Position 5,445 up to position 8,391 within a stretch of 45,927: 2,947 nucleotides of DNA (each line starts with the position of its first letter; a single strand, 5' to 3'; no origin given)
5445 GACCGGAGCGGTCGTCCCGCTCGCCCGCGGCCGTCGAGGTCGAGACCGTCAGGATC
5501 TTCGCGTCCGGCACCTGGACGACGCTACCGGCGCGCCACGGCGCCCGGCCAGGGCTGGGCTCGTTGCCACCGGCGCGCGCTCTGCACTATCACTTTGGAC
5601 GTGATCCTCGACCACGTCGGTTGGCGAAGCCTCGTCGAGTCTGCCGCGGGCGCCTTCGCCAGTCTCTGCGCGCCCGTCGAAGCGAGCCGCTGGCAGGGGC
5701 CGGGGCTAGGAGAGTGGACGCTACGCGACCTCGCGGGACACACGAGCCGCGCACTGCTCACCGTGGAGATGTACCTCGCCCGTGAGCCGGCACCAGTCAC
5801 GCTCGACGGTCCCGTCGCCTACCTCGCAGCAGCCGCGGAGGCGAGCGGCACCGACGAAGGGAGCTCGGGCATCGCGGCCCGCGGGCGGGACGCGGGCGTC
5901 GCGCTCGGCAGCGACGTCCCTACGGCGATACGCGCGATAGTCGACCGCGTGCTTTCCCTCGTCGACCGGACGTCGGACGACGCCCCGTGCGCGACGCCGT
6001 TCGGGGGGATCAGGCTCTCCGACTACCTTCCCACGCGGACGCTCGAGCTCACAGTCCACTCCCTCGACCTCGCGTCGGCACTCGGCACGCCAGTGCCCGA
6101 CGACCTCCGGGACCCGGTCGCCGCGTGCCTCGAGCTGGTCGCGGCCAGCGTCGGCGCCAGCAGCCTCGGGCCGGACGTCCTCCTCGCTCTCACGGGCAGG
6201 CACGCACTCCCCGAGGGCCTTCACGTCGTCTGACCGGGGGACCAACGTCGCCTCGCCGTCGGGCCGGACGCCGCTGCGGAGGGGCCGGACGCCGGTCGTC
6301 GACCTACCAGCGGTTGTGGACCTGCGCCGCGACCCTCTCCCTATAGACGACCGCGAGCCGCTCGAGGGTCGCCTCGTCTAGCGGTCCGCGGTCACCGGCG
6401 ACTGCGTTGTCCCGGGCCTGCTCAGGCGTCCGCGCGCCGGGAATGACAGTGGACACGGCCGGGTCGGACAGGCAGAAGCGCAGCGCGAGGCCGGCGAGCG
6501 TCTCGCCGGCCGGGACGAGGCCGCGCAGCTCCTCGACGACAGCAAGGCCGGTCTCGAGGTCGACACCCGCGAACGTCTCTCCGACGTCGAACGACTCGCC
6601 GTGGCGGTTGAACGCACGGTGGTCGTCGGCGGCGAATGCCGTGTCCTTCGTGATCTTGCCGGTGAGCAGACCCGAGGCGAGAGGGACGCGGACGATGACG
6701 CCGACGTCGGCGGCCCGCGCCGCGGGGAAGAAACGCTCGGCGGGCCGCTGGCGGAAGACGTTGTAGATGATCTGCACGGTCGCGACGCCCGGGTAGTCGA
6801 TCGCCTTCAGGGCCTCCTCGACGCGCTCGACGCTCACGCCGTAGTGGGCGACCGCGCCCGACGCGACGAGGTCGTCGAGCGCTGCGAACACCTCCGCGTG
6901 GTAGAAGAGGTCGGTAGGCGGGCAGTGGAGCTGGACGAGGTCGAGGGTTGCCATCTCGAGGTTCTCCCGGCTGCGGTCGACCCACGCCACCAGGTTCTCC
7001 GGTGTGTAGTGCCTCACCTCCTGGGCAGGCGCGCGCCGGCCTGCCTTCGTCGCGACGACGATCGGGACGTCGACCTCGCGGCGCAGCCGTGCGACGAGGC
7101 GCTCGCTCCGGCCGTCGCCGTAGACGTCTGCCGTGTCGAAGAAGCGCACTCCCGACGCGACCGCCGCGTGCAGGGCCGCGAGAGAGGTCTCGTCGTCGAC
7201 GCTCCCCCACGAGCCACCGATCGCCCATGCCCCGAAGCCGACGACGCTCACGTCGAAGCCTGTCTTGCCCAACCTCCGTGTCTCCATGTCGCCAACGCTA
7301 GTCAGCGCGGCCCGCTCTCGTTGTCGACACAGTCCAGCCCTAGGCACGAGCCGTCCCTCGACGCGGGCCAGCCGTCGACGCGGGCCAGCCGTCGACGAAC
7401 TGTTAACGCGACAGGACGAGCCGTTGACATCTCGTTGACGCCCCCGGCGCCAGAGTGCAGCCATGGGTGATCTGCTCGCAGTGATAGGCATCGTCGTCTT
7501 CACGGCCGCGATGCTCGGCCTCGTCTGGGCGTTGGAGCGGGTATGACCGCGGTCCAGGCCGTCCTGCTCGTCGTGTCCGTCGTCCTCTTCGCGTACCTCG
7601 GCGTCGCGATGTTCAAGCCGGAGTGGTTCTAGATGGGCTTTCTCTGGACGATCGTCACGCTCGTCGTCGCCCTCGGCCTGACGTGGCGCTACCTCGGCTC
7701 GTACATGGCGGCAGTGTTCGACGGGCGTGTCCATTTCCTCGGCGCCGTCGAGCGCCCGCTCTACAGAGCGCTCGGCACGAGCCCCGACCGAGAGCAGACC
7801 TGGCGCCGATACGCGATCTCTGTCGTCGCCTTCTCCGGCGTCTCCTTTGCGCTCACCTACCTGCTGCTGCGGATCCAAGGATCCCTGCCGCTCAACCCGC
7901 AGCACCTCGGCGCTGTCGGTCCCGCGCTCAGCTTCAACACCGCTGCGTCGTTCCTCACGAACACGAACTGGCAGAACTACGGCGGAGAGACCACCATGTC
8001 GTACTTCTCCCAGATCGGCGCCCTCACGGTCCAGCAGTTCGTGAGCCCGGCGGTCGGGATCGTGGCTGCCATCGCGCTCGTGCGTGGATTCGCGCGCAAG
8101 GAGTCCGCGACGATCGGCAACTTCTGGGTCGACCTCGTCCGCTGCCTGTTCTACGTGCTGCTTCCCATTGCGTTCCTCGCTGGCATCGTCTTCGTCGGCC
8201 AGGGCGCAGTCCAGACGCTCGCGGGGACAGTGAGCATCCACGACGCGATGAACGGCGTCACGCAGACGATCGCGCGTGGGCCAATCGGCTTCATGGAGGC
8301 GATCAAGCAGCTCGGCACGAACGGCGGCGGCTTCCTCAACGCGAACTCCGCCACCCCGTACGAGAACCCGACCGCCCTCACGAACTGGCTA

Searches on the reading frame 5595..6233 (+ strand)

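Call 24: search_protein_families(library=pfam, proteins=[window:5595-6233:+], max_evalue=0.001)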
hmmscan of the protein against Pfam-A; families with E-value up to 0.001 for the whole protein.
window:5595-6233:+ (212 aa): 1 family
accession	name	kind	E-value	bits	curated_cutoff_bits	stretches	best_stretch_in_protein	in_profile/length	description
PF11716.13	MDMPI_N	-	1.8e-10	42.1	24.2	1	16-160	3-140/140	Mycothiol maleylpyruvate isomerase N-terminal domain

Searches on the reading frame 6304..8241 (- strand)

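Call 24: search_protein_families(library=pfam, proteins=[window:6304-8241:-], max_evalue=0.001)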
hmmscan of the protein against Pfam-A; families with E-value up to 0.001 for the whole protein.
window:6304-8241:- (645 aa): 1 family
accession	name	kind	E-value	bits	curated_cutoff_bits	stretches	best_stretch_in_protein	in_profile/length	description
PF00248.27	Aldo_ket_red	-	2.8e-60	204.3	24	1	334-630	2-287/291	Aldo/keto reductase family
